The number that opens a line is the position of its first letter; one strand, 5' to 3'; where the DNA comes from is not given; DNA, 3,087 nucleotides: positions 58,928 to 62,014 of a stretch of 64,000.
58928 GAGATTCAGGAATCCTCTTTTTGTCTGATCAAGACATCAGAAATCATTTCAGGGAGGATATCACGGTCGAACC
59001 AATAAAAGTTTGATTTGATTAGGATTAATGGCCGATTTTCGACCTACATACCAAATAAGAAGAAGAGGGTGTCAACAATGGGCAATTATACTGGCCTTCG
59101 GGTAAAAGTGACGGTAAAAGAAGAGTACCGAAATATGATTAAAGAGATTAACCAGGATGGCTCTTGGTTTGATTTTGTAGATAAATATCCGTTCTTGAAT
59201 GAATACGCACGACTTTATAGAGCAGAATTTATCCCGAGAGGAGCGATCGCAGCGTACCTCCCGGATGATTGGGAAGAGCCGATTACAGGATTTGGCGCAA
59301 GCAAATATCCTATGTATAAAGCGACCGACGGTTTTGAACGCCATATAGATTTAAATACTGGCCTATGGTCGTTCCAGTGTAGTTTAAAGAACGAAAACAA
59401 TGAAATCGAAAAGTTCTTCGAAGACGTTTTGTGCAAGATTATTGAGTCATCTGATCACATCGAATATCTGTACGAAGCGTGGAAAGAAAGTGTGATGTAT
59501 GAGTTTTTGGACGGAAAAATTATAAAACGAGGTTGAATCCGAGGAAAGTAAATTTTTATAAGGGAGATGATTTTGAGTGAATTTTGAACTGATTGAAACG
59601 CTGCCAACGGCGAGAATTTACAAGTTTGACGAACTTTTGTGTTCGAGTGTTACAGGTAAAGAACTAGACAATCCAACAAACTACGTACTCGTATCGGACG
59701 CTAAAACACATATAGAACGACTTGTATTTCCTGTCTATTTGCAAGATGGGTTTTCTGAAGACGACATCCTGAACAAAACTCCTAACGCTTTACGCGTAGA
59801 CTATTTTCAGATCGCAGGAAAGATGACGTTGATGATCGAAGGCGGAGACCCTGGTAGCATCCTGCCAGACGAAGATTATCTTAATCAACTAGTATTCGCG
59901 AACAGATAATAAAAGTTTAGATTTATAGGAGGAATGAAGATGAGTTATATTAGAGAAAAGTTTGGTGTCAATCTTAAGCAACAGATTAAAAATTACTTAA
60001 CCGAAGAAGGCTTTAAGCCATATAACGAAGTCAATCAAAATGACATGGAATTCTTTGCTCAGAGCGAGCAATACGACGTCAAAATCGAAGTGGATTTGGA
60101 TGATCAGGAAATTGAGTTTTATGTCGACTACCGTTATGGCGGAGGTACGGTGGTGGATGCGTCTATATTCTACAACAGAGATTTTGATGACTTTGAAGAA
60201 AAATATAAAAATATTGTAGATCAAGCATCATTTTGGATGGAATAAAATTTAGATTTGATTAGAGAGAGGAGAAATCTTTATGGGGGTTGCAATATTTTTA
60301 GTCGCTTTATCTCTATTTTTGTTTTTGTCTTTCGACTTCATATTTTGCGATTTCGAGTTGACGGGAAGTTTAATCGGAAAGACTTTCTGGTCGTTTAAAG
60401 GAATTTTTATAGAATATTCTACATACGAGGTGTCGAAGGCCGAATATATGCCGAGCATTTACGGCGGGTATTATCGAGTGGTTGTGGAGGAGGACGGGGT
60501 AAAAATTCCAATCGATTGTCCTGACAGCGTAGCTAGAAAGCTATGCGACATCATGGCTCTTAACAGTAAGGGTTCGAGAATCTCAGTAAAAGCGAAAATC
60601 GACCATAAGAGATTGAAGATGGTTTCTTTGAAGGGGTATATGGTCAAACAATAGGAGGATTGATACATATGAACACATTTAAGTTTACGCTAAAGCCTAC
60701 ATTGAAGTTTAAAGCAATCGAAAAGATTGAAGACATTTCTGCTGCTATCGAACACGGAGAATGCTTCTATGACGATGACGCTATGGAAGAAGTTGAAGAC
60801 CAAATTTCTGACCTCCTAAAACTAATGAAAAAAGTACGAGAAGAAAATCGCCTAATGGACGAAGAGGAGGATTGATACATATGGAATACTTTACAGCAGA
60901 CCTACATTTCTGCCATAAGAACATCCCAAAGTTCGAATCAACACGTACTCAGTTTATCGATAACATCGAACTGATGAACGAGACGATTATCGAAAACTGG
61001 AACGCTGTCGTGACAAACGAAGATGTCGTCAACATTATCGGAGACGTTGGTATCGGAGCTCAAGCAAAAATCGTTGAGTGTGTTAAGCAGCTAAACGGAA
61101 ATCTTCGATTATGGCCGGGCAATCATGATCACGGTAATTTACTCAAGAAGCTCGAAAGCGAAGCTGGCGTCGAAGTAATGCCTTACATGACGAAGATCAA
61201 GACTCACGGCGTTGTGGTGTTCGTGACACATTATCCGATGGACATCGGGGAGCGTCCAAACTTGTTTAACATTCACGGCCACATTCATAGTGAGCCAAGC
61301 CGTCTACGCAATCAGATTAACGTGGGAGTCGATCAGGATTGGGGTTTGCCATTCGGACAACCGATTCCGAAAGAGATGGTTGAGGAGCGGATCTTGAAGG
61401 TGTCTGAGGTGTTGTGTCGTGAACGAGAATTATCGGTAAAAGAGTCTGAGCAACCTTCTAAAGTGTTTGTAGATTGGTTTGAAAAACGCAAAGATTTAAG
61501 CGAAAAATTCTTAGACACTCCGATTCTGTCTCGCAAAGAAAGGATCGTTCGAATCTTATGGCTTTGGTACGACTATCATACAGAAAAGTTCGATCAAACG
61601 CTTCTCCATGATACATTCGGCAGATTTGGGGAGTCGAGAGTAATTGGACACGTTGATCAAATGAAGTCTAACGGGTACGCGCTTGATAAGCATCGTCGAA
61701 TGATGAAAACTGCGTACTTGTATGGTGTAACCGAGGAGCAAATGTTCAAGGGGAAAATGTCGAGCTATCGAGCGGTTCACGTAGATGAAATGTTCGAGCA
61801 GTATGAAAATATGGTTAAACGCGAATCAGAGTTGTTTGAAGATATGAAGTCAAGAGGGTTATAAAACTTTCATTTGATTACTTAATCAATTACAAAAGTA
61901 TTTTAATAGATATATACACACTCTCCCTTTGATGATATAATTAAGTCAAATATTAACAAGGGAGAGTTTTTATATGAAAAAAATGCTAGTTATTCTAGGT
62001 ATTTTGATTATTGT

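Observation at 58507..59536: A Panacea-domain (DUF4065) gene is coupled to an unknown 152-aa ORF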

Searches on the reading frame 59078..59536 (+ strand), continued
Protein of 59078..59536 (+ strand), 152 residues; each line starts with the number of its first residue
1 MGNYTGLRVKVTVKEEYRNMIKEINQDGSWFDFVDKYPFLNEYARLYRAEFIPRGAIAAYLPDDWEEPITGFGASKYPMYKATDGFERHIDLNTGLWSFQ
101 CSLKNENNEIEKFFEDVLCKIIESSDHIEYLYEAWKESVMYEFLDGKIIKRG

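Call 77: search_protein_families(library=pfam, alignment_id=A1, max_evalue=5)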
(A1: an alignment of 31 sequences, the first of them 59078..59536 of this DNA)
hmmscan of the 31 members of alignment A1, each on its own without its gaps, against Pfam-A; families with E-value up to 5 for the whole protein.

A. member 1, window:59078-59536:+ (152 aa): 0 families

B. families by the number of members that match (of 31 scanned): 14 families
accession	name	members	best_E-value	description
PF14253.11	AbiH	3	0.027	Bacteriophage abortive infection AbiH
PF11525.13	CopK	1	0.019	Copper resistance protein K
PF02180.22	BH4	1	0.048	Bcl-2 homology region 4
PF22648.2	SET7_N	1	0.066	Histone H3 K4-specific methyltransferase SET7 N-terminal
PF24012.1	DUF7326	1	0.079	Family of unknown function (DUF7326)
PF19669.4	DUF6172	1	0.1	Family of unknown function (DUF6172)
PF07443.18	HARP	1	0.11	HepA-related protein (HARP)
PF08706.16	D5_N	1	0.12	D5 N terminal like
PF22762.1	NrS1-pol-like_tail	1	0.12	NrS-1 polymerase-like, tail domain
PF23818.1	Phage_tail_terminator_7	1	0.13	Bacteriophage Tail Tube Terminator Protein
PF02759.24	RUN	1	0.13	RUN domain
PF08332.16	CaMKII_AD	1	0.15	Calcium/calmodulin dependent protein kinase II association domain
PF13917.11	zf-CCHC_3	1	0.23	Zinc knuckle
PF03059.22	NAS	1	0.27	Nicotianamine synthase protein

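Call 93: search_protein_representatives(alignment_id=A2)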
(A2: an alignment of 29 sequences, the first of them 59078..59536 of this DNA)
Query: 29 sequences, 159 profile positions. Proteins with E-value up to 0.001 (for the whole library): 648; up to 1e-10: 409; up to 1e-30: 65. The best 150 are listed.
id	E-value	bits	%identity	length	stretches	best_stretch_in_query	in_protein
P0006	5.8e-73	260.2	-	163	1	1-156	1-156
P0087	6.8e-67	240.5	-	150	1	1-146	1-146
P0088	1.6e-55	203.6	-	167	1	1-155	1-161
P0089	3.8e-54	199.1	-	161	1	1-155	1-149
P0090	7.3e-52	191.6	-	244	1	1-152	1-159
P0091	4.4e-51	189.1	-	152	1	3-142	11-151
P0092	5.3e-49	182.3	-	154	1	1-151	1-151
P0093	4.7e-48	179.2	-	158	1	1-150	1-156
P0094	1.2e-47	177.9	-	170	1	1-156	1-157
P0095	8.8e-46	171.9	-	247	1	1-147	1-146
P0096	9.1e-46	171.8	-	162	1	1-138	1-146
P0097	5.6e-45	169.2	-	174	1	1-155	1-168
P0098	1.2e-44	168.2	-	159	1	1-140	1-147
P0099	1.3e-44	168.0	-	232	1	1-150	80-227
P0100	2.2e-44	167.3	-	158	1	1-154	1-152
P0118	3.3e-37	144.0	-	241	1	1-155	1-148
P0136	1.6e-32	128.8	-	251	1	1-150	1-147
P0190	2.5e-27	111.9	-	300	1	1-151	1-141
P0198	1.4e-26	109.5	-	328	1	1-129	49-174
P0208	2.1e-25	105.6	-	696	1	1-145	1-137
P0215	1.0e-24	103.4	-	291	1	3-128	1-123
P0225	1.0e-23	100.1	-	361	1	1-128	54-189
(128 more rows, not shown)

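Call 94: search_protein_families(library=pfam, proteins=[P0208, P0190, P0198, P0225, P0215, P0136, P0095, P0090, P0118, P0099], max_evalue=0.01)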
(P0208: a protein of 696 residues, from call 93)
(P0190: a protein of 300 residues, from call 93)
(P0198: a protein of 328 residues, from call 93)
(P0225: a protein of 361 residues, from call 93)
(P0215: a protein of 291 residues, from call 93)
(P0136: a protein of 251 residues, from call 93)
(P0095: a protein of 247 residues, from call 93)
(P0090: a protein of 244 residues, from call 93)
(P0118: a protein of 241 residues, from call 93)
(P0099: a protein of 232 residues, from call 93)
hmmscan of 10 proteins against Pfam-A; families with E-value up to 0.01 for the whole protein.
P0208 (696 aa): 0 families

P0190 (300 aa): 0 families

P0198 (328 aa): 0 families

P0225 (361 aa): 0 families

P0215 (291 aa): 0 families

P0136 (251 aa): 0 families

P0095 (247 aa): 0 families

P0090 (244 aa): 0 families

P0118 (241 aa): 0 families

P0099 (232 aa): 0 families

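Call 96: fold_search(model_id=the predicted structure, library=pdb)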
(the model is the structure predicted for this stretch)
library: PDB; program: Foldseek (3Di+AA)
matches with E <= 10: 142; with E <= 0.001: 0
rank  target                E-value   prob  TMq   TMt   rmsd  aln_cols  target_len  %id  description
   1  6i69                  3.6e-01  0.20  0.28  0.38  11.9       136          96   10  Circular permutant of ribosomal protein S6, adding 5aa to C terminal of P97-3, L10A mutant (released 2019-11-27)
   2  4zos_C                3.8e-01  0.25  0.30  0.40   7.8       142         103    8  2.20 Angstrom resolution crystal structure of protein YE0340 of unidentified function from Yersinia enterocolitica sub (released 2015-06-17)
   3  4zos_D                5.9e-01  0.20  0.30  0.41   7.4       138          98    9  2.20 Angstrom resolution crystal structure of protein YE0340 of unidentified function from Yersinia enterocolitica sub (released 2015-06-17)
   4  6i6e                  6.7e-01  0.14  0.28  0.38  11.8       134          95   10  Circular permutant of ribosomal protein S6, swap strand 1 , L10A mutant (released 2019-11-27)
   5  4zos_B                7.1e-01  0.20  0.30  0.42   7.3       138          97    7  2.20 Angstrom resolution crystal structure of protein YE0340 of unidentified function from Yersinia enterocolitica sub (released 2015-06-17)
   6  1iuj_A                7.1e-01  0.09  0.24  0.30   8.1       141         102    9  The structure of TT1380 protein from thermus thermophilus (released 2003-09-09)
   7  9w4w                  9.7e-01  0.12  0.25  0.26   9.2       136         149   11  Structure of transcription factor in complex with L-Ile (released 2026-03-25)
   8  3f44                  1.0e+00  0.12  0.30  0.24  11.8       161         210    8  Crystal structure of putative monooxygenase (YP_193413.1) from Lactobacillus acidophilus NCFM at 1.55 A resolution (released 2008-11-18)
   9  4zos_A                1.1e+00  0.14  0.30  0.40   7.6       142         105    7  2.20 Angstrom resolution crystal structure of protein YE0340 of unidentified function from Yersinia enterocolitica sub (released 2015-06-17)
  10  1iuj_B                1.1e+00  0.05  0.21  0.27  12.4       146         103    9  The structure of TT1380 protein from thermus thermophilus (released 2003-09-09)
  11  4dn9_A                1.2e+00  0.15  0.31  0.44   7.2       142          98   10  CRYSTAL STRUCTURE OF putative Antibiotic biosynthesis monooxygenase from Chloroflexus aurantiacus J-10-fl (released 2012-02-22)
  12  4dn9_B                1.3e+00  0.13  0.31  0.43   7.3       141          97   11  CRYSTAL STRUCTURE OF putative Antibiotic biosynthesis monooxygenase from Chloroflexus aurantiacus J-10-fl (released 2012-02-22)
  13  3gz7_A                1.4e+00  0.15  0.32  0.44   7.4       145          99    5  Crystal structure of Putative antibiotic biosynthesis monooxygenase (NP_888398.1) from BORDETELLA BRONCHISEPTICA at 2. (released 2009-04-21)
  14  9w4v_A                1.6e+00  0.09  0.25  0.26   9.0       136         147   11  Structure of transcription factor in complex with D-allo-Ile (released 2026-03-25)
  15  3mcs_B                1.6e+00  0.09  0.31  0.24  10.2       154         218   14  Crystal structure of Putative monooxygenase (FN1347) from FUSOBACTERIUM NUCLEATUM SUBSP. NUCLEATUM ATCC 25586 at 2.55  (released 2010-05-19)
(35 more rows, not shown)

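Call 108: list_cluster_members(proteins=[P0050, P0055, window:59078-59536:+])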
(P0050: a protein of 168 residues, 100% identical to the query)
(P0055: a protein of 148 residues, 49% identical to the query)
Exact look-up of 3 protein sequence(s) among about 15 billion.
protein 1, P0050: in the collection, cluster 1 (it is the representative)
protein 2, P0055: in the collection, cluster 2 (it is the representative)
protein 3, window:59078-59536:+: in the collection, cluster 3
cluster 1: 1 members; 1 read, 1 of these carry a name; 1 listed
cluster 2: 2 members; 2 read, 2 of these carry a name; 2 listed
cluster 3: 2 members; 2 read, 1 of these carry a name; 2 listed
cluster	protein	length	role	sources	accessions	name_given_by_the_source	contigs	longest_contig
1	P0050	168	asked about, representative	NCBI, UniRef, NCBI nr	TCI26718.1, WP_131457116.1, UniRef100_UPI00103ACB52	DUF4065 domain-containing protein [Exiguobacterium sp. SH5S4] | Panacea domain-containing protein n=1 Tax=Exiguobacterium sp. SH5S4 TaxID=2510961 ... | type II toxin-antitoxin system antitoxin SocA domain-containing protein [Exiguobacterium ...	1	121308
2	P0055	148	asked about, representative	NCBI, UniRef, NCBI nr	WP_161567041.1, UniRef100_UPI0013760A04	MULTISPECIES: Panacea domain-containing protein [unclassified Exiguobacterium] | Panacea domain-containing protein n=1 Tax=unclassified Exiguobacterium TaxID=2644629 ... | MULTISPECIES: type II toxin-antitoxin system antitoxin SocA domain-containing protein ...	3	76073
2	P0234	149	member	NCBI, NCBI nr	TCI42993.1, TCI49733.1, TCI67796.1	DUF4065 domain-containing protein [Exiguobacterium sp. SH1S4] | DUF4065 domain-containing protein [Exiguobacterium sp. SH5S32]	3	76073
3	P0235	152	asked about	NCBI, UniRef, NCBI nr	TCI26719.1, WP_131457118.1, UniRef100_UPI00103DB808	hypothetical protein EVJ32_04920 [Exiguobacterium sp. SH5S4] | hypothetical protein n=1 Tax=Exiguobacterium sp. SH5S4 TaxID=2510961 RepID=UPI00103DB808 | hypothetical protein [Exiguobacterium sp. SH5S4]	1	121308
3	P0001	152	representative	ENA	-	-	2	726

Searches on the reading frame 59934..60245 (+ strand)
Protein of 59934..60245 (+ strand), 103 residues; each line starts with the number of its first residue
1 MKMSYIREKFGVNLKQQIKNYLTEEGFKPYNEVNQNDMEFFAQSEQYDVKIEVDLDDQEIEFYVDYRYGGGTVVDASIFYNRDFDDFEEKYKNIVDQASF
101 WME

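Call 3: search_protein_families(library=pfam, proteins=[window:59934-60245:+], max_evalue=0.1)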
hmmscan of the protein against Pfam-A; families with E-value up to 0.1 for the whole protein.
window:59934-60245:+ (103 aa): 1 family
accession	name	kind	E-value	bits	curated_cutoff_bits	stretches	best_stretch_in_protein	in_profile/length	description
PF03484.21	B5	-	0.0065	17.1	28.6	1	2-55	4-57/67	tRNA synthetase B5 domain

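Call 4: search_protein_families(library=phrogs, proteins=[window:59934-60245:+], max_evalue=0.01)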
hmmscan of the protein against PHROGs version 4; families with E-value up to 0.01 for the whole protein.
window:59934-60245:+ (103 aa): 1 family
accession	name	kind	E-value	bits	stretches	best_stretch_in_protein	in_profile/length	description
phrog_12884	-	unknown function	0.0013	19.9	1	14-99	16-101/106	-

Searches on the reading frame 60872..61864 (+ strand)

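Call 3: search_protein_families(library=pfam, proteins=[window:60872-61864:+], max_evalue=0.1)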
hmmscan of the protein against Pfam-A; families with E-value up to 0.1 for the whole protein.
window:60872-61864:+ (330 aa): 1 family
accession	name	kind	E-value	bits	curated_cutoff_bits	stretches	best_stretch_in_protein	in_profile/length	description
PF00149.33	Metallophos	-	0.00012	23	21.5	1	7-176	5-141/191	Calcineurin-like phosphoesterase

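Call 4: search_protein_families(library=phrogs, proteins=[window:60872-61864:+], max_evalue=0.01)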
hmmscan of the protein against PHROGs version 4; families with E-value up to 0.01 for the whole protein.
window:60872-61864:+ (330 aa): 2 families
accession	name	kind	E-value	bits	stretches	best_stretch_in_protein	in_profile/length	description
phrog_547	-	other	2.1e-46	159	1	3-181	29-206/245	phosphoesterase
phrog_34464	-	unknown function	4.8e-05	23.9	1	220-315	14-110/206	-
